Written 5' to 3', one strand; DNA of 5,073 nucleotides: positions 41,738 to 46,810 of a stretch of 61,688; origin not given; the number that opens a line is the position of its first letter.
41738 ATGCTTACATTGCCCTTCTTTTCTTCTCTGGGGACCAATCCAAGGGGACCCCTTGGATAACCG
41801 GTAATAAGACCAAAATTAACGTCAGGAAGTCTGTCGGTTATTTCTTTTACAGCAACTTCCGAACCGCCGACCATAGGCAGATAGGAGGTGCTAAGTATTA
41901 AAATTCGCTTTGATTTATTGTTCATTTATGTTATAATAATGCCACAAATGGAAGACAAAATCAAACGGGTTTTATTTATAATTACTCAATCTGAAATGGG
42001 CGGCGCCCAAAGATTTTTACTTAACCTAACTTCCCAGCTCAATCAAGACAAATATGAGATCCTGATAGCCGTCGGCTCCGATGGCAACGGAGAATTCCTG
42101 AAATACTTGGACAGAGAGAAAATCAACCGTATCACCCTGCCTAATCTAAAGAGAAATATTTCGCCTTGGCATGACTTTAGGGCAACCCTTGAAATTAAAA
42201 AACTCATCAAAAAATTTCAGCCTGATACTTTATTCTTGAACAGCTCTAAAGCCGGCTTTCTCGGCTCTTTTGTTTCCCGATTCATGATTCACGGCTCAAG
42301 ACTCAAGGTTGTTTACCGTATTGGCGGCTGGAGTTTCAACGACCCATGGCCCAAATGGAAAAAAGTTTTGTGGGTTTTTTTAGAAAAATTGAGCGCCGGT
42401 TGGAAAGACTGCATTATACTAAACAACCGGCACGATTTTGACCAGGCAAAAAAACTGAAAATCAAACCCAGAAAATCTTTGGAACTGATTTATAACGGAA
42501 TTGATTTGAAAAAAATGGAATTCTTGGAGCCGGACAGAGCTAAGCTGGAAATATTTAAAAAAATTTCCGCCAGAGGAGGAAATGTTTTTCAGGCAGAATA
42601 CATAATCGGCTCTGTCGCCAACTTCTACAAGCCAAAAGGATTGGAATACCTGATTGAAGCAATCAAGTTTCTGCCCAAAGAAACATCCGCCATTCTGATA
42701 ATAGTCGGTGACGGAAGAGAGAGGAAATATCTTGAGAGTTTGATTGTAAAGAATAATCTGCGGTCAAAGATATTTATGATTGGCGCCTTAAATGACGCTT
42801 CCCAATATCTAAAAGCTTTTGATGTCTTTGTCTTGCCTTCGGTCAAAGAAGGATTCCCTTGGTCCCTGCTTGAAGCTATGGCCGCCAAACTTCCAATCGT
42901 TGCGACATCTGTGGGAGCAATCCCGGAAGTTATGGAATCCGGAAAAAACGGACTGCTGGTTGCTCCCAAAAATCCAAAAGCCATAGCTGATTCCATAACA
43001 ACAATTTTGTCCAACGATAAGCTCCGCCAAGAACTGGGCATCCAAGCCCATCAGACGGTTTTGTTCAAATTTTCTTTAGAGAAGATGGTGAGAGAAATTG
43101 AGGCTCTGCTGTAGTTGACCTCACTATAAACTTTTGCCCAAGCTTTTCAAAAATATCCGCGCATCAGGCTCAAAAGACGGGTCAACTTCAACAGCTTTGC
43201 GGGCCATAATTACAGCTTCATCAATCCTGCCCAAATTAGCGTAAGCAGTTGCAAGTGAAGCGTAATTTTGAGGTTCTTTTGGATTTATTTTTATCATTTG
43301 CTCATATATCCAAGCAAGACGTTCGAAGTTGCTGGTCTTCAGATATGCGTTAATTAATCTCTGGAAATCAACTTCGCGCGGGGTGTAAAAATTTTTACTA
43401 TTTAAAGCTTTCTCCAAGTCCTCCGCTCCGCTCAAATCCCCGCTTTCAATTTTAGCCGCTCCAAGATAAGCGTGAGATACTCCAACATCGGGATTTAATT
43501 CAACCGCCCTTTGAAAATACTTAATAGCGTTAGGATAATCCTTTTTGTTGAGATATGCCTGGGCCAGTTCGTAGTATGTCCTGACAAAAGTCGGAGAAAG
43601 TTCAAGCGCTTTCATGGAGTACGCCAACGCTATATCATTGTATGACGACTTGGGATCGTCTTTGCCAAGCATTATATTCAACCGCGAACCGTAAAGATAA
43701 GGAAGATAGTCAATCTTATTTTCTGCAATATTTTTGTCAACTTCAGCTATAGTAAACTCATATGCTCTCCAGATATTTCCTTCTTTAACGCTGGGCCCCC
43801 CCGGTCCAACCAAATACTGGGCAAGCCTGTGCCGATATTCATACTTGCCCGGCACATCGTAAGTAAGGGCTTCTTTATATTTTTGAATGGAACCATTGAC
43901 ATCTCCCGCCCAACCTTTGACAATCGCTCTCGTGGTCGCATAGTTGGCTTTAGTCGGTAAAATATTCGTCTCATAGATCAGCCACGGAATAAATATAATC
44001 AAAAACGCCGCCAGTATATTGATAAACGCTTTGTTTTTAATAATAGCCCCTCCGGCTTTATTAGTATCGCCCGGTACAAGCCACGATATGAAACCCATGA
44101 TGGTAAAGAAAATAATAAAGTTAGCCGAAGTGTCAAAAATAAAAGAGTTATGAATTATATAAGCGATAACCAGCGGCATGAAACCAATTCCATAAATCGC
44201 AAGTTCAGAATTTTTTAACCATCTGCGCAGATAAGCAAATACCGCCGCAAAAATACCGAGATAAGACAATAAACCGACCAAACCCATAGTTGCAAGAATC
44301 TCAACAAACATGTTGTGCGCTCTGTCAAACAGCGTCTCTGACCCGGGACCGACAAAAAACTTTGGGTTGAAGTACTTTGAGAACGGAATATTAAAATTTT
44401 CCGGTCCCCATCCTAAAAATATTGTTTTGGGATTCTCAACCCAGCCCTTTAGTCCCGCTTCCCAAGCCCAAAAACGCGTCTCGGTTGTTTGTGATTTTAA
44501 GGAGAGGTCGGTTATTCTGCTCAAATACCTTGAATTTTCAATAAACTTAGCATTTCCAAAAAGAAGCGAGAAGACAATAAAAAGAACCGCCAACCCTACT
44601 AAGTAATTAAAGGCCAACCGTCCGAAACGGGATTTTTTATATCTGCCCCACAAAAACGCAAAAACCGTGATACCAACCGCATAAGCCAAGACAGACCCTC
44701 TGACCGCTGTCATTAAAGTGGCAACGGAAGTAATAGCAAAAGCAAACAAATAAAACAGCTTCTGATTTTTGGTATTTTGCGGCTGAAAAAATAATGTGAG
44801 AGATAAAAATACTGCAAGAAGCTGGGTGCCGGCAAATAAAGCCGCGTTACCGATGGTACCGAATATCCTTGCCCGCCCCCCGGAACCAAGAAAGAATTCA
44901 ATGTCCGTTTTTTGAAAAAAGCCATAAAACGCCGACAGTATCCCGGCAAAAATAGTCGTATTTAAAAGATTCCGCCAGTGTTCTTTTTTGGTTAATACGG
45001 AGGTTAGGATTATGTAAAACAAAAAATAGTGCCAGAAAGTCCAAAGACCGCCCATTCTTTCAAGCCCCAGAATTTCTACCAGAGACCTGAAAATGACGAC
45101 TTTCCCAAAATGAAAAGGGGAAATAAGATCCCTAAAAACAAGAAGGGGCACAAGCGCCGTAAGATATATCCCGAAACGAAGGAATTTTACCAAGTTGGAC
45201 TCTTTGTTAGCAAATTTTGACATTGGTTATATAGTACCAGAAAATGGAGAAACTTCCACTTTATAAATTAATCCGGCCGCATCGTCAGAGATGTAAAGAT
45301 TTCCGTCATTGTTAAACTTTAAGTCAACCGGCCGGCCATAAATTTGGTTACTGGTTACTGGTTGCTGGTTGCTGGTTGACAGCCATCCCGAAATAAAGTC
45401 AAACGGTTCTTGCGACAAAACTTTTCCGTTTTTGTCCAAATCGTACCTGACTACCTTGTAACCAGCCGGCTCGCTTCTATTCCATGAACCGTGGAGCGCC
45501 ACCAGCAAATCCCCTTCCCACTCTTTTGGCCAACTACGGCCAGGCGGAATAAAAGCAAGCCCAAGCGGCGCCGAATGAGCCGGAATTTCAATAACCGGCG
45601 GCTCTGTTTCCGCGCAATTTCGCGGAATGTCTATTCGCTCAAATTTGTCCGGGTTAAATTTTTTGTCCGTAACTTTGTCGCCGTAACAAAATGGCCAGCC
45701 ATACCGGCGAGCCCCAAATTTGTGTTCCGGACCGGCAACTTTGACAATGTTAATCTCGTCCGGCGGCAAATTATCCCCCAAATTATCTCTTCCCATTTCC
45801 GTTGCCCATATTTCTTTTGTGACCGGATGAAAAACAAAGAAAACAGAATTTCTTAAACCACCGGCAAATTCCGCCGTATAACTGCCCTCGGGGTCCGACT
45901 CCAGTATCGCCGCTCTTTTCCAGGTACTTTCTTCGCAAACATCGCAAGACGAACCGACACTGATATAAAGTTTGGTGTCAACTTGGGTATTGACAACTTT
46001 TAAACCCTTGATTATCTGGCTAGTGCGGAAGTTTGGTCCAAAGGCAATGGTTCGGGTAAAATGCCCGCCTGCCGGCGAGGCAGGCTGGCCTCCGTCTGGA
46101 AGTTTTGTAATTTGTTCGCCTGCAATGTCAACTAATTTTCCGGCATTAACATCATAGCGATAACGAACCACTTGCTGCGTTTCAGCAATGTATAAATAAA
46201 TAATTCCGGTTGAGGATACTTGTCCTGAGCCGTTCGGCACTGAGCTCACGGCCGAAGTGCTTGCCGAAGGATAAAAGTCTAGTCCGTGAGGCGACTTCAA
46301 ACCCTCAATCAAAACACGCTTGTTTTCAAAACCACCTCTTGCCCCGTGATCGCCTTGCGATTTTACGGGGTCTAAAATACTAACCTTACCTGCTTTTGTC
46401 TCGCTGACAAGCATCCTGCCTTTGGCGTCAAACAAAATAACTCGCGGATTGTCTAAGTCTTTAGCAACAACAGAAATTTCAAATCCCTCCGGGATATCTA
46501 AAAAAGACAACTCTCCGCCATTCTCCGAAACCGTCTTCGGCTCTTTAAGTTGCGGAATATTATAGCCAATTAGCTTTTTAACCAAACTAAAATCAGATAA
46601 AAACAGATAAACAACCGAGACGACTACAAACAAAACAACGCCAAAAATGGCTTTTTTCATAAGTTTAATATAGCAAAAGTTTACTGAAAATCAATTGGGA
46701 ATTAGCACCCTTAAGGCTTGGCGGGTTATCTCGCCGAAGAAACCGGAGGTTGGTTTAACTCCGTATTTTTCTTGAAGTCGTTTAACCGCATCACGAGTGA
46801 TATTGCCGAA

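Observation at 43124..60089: Cluster of five or six GT-C-type membrane transferases interleaved with Pro/Thr-linker wall proteins: candidate surface-protein O-glycosylation system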

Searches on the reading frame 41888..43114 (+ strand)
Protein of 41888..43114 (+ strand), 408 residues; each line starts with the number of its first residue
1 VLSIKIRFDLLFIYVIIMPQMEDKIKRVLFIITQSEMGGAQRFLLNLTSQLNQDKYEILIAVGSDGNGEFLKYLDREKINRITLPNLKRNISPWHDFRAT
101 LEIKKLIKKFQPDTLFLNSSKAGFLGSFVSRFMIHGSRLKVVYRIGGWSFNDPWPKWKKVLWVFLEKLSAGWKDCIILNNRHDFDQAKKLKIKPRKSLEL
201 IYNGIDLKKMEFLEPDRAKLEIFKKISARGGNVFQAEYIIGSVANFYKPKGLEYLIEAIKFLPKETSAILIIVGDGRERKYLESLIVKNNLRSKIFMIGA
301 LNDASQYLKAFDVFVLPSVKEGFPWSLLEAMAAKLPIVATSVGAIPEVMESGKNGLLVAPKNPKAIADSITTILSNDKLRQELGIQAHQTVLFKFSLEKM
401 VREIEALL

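Call 10: search_protein_families(library=pfam, proteins=[window:41888-43114:+], max_evalue=0.001)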
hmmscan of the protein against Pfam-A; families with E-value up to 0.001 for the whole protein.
window:41888-43114:+ (408 aa): 6 families
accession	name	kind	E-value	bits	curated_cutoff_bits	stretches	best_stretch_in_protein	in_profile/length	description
PF00534.26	Glycos_transf_1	-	3.3e-41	141.1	26.4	1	234-388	12-170/172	Glycosyl transferases group 1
PF13692.12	Glyco_trans_1_4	-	4.9e-38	131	27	1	239-376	3-142/142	Glycosyl transferases group 1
PF13439.12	Glyco_transf_4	-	1.7e-13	51.4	28.5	1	37-208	1-169/170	Glycosyltransferase Family 4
PF13579.12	Glyco_trans_4_4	-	6.2e-08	33.6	29.7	1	38-195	1-150/158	Glycosyl transferase 4-like domain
PF13524.12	Glyco_trans_1_2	-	4.6e-05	23.8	25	1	327-405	67-143/144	Glycosyl transferase-like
PF13477.12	Glyco_trans_4_2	-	0.00032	21.3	23.4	1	42-131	11-95/139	Glycosyl transferase 4-like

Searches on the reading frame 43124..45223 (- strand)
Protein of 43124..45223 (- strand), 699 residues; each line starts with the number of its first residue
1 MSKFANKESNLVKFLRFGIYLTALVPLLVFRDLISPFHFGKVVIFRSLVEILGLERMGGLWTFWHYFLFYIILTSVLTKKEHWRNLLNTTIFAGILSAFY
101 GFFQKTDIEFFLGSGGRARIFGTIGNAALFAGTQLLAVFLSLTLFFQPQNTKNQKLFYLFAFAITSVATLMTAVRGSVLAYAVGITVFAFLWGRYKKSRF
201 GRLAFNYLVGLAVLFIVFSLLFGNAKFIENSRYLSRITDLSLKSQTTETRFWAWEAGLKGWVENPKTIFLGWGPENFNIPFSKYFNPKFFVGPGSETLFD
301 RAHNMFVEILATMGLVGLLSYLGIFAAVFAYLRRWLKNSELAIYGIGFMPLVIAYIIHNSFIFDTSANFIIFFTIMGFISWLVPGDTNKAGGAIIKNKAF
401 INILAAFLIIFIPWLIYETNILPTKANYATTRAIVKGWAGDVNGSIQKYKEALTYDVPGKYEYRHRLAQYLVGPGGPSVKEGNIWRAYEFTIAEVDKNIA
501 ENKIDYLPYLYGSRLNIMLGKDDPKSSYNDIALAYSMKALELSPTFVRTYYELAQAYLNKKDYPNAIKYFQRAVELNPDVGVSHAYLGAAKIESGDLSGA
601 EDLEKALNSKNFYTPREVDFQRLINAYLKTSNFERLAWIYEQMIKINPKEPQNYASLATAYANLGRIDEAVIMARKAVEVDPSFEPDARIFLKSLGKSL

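Call 4: search_protein_families(library=pfam, proteins=[window:43124-45223:-], max_evalue=0.01)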
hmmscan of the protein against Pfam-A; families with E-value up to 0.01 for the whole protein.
window:43124-45223:- (699 aa): 17 families
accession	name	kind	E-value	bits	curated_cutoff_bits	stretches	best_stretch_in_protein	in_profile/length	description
PF04932.20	Wzy_C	-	1.7e-17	64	31.7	1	160-322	1-149/149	O-Antigen ligase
PF13181.12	TPR_8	-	1.2e-16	59.8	25.7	2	548-579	2-33/34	Tetratricopeptide repeat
PF13431.12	TPR_17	-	1.7e-16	59.4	24.4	2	537-567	3-33/34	Tetratricopeptide repeat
PF00515.34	TPR_1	-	2.5e-16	59.1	27.8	2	548-579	2-33/34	Tetratricopeptide repeat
PF07719.23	TPR_2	-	6.5e-15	54.4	27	1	548-579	2-33/34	Tetratricopeptide repeat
PF13428.12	TPR_14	-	4.8e-12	45.7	23.5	2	548-580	2-34/44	Tetratricopeptide repeat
PF14559.12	TPR_19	-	3.9e-11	43.5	25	3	532-579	10-57/68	Tetratricopeptide repeat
PF13371.12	TPR_9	-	5.5e-10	39.6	35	1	625-682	3-60/73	Tetratricopeptide repeat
PF13414.12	TPR_11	-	5.8e-10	39.1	26.8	0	538-559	19-40/42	TPR repeat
PF13424.12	TPR_12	-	4.5e-08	33.6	30.1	1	548-603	4-67/77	Tetratricopeptide repeat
PF13176.12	TPR_7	-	9.3e-08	32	27.9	1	550-580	2-32/36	Tetratricopeptide repeat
PF13432.12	TPR_16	-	1.6e-07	32.1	32.7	1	540-579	24-63/65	Tetratricopeptide repeat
PF13174.12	TPR_6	-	5.2e-06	27.2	26.3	1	550-579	3-32/33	Tetratricopeptide repeat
PF13374.12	TPR_10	-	2.7e-05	24.5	27.5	0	654-680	5-31/42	Tetratricopeptide repeat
PF12895.13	ANAPC3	-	0.00021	21.9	27.2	0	531-579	7-54/82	Anaphase-promoting complex, cyclosome, subunit 3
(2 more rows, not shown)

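Call 18: search_protein_families(library=ncbifam, proteins=[window:43124-45223:-], max_evalue=0.01)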
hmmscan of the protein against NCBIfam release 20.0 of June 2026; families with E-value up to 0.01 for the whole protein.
window:43124-45223:- (699 aa): 16 families
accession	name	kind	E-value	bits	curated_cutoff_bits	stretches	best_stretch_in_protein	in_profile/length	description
TIGR02917.1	PEP_TPR_lipo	equivalog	2.3e-15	55.6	312.2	1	553-685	369-499/899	XrtA/PEP-CTERM system TPR-repeat protein PrsT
NF040959.1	MamA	equivalog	1.5e-12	47.4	200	2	532-597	124-189/204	magnetosome protein MamA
TIGR02521.1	type_IV_pilW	equivalog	1.4e-09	37.9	154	1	537-675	55-193/234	type IV pilus biogenesis/stability protein PilW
TIGR00947.1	2A73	equivalog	1.5e-09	37.4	366.4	1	58-336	94-369/425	IctB family putative bicarbonate transporter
NF047558.1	TPR_END_plus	domain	1.2e-08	34.7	32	1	550-579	2-31/56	TPR end-of-group domain-containing protein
TIGR00990.1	3a0801s09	subfamily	1.3e-07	30.7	757.25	1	511-603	368-455/615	mitochondrial import receptor subunit TOM70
NF033758.1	gliding_GltE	equivalog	1.1e-05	24.6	225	0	531-597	240-306/411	adventurous gliding motility TPR repeat lipoprotein GltE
NF008756.0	PRK11788.1-4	equivalog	1.4e-05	24.3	474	1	530-579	197-246/389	lipopolysaccharide assembly protein LapB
TIGR04510.1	mod_pep_cyc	subfamily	2.7e-05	22.9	400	1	551-680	402-530/814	putative peptide modification system cyclase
NF007302.0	PRK09782.1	equivalog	3.7e-05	21.9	1223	1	529-606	595-672/990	phage receptor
NF033762.1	social_mot_Tgl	equivalog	0.00017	21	225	0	532-575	85-128/252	social motility TPR repeat lipoprotein Tgl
NF033920.0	C39_PA2778_fam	equivalog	0.00018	21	150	0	538-603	181-246/255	PA2778 family cysteine peptidase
TIGR02552.1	LcrH_SycD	equivalog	0.00069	19.3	104.8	0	528-579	68-118/136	SycD/LcrH family type III secretion system chaperone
TIGR03939.1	PGA_TPR_OMP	equivalog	0.0011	17.3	366.65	1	542-678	81-212/800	poly-beta-1,6 N-acetyl-D-glucosamine export porin PgaA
NF052415.1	T3SS_chap_SctY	equivalog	0.0024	18.4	70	0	627-691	16-80/106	type III secretion apparatus assembly chaperone SctY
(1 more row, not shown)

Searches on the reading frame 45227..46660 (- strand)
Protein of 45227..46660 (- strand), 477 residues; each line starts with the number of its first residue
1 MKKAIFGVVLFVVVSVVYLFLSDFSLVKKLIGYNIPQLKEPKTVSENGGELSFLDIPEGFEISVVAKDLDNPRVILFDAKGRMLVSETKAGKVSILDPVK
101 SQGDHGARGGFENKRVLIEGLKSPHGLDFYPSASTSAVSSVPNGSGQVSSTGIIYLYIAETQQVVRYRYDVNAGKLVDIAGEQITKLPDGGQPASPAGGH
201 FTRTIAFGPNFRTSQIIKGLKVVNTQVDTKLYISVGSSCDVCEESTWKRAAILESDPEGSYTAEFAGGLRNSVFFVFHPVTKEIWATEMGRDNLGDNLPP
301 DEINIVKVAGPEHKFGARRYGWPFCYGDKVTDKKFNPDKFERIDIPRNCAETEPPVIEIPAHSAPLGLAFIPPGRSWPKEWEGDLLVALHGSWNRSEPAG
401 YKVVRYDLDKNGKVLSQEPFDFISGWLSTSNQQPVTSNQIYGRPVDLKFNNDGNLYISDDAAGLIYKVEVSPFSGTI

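Call 4: search_protein_families(library=pfam, proteins=[window:45227-46660:-], max_evalue=0.01)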
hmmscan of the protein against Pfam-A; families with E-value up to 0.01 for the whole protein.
window:45227-46660:- (477 aa): 3 families
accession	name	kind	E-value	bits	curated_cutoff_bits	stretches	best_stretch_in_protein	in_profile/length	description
PF07995.17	GSDH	-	1.1e-08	35.2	25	1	232-417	144-297/332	Glucose / Sorbosone dehydrogenase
PF22807.2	TrAA12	-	3e-06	26.3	30.9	1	386-471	297-381/463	TrAA12-like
PF23500.1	DUF7133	-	1.8e-05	24.7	27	1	51-130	6-92/385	Domain of unknown function (DUF7133)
